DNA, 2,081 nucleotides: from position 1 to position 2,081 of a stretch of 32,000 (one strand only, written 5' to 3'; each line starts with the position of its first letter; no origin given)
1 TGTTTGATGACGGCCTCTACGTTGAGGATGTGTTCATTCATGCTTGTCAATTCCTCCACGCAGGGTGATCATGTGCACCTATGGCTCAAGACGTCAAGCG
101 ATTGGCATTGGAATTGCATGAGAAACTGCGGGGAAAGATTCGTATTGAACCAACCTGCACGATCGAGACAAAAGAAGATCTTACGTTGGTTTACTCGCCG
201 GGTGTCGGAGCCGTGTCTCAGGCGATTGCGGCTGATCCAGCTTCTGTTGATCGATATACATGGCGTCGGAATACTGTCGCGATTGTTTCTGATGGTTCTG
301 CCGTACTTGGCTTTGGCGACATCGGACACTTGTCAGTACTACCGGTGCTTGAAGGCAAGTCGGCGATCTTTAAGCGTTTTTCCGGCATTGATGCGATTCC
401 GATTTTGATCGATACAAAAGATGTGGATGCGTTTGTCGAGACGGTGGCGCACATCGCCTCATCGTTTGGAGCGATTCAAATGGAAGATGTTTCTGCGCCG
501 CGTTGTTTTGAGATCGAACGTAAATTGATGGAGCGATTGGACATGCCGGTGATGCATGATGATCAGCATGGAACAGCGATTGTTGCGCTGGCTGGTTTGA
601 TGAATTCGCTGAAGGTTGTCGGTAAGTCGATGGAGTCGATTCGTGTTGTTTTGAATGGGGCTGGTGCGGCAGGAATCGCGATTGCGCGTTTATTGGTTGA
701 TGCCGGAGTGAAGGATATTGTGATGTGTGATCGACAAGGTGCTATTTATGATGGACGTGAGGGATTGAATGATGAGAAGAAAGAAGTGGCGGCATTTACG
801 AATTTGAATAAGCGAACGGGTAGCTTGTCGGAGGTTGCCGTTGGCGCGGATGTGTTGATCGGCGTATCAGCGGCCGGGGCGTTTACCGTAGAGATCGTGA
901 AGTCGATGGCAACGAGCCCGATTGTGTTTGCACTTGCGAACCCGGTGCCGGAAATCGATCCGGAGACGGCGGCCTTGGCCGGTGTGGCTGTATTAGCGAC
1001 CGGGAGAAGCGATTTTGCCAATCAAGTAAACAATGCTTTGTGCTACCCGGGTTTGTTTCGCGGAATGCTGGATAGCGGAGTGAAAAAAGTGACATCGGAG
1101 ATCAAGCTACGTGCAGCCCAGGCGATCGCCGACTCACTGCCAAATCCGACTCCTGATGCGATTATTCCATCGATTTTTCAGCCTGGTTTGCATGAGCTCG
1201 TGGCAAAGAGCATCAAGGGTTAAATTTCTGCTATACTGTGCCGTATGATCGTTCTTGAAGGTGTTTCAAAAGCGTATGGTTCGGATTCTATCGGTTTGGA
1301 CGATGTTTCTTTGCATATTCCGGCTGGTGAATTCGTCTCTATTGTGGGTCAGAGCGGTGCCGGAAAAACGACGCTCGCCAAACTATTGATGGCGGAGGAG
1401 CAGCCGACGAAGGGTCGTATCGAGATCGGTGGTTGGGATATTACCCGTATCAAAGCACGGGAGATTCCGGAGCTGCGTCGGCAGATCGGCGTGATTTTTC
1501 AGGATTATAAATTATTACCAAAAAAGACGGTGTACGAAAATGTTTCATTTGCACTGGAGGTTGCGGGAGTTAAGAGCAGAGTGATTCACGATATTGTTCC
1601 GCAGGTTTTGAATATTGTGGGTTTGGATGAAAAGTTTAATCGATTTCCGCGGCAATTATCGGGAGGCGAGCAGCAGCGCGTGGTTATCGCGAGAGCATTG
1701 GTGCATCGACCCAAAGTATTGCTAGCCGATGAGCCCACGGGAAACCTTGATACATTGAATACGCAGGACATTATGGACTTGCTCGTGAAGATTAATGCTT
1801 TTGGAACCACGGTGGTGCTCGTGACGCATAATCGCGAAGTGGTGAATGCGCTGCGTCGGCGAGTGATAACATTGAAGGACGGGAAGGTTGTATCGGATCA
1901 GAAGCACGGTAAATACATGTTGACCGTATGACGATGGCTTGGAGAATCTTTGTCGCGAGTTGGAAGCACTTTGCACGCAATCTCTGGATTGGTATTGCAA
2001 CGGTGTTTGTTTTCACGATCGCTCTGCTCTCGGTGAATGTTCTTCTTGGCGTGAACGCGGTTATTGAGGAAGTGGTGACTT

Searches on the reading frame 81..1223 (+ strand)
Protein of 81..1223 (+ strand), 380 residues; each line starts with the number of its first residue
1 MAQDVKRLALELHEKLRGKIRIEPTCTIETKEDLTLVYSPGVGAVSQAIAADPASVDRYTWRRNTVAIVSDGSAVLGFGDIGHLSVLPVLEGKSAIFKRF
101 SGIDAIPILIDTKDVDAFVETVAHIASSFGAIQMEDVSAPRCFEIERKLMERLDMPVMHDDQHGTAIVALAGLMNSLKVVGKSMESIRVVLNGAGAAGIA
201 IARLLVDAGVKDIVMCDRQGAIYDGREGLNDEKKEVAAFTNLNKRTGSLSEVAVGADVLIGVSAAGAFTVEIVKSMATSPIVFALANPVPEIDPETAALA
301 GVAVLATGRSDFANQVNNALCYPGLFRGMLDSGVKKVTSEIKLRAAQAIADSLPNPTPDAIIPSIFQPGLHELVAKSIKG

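Call 34: find_encoding_contigs(protein=window:81-1223:+, flank=10000, max_places=3)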
Protein window:81-1223:+ (380 aa): no gene with exactly this product is on record in the collection.

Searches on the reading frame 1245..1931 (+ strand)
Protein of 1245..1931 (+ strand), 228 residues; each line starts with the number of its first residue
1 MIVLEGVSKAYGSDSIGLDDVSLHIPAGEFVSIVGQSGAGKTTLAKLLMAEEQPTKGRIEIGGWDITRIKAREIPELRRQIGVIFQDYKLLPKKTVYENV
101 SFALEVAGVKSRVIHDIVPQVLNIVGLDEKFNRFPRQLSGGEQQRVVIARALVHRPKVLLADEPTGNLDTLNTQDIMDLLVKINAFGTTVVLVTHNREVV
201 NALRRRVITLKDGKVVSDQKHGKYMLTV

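Call 35: find_encoding_contigs(protein=window:1245-1931:+, flank=10000, max_places=3)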
Protein window:1245-1931:+ (228 aa): 18 contigs read that carry it; 3 places shown.
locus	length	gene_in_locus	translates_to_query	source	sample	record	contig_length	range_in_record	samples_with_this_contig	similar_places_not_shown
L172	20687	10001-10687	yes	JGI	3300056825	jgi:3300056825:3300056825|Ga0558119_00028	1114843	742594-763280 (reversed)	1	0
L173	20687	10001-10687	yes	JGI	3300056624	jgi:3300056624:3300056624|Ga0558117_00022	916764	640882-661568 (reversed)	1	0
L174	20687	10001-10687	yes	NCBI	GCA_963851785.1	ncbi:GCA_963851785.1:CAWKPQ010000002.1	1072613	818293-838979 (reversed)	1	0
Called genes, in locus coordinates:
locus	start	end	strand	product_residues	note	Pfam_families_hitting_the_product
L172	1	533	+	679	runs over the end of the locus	PF02518:HATPase_c, PF00204:DNA_gyraseB, PF01751:Toprim, PF00986:DNA_gyraseB_C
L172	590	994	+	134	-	PF06541:ABC_trans_CmpB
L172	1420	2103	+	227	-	-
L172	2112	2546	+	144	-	PF11258:DUF3048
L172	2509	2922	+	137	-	PF11258:DUF3048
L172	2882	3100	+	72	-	PF17479:DUF3048_C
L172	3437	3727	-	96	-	PF05175:MTS, PF06325:PrmA (weak), PF13847:Methyltransf_31, PF13649:Methyltransf_25, PF08241:Methyltransf_11 (weak), PF08242:Methyltransf_12 (weak)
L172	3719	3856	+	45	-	-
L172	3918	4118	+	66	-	-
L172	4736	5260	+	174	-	-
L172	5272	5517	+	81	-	-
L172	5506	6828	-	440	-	PF22053:DUF6938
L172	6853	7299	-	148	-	-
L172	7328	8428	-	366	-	PF18920:DUF5671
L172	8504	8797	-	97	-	-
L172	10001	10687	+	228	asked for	PF00005:ABC_tran, PF13304:AAA_21 (faint)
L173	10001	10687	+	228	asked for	PF00005:ABC_tran, PF13304:AAA_21 (faint)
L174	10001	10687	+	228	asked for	PF00005:ABC_tran, PF13304:AAA_21 (faint)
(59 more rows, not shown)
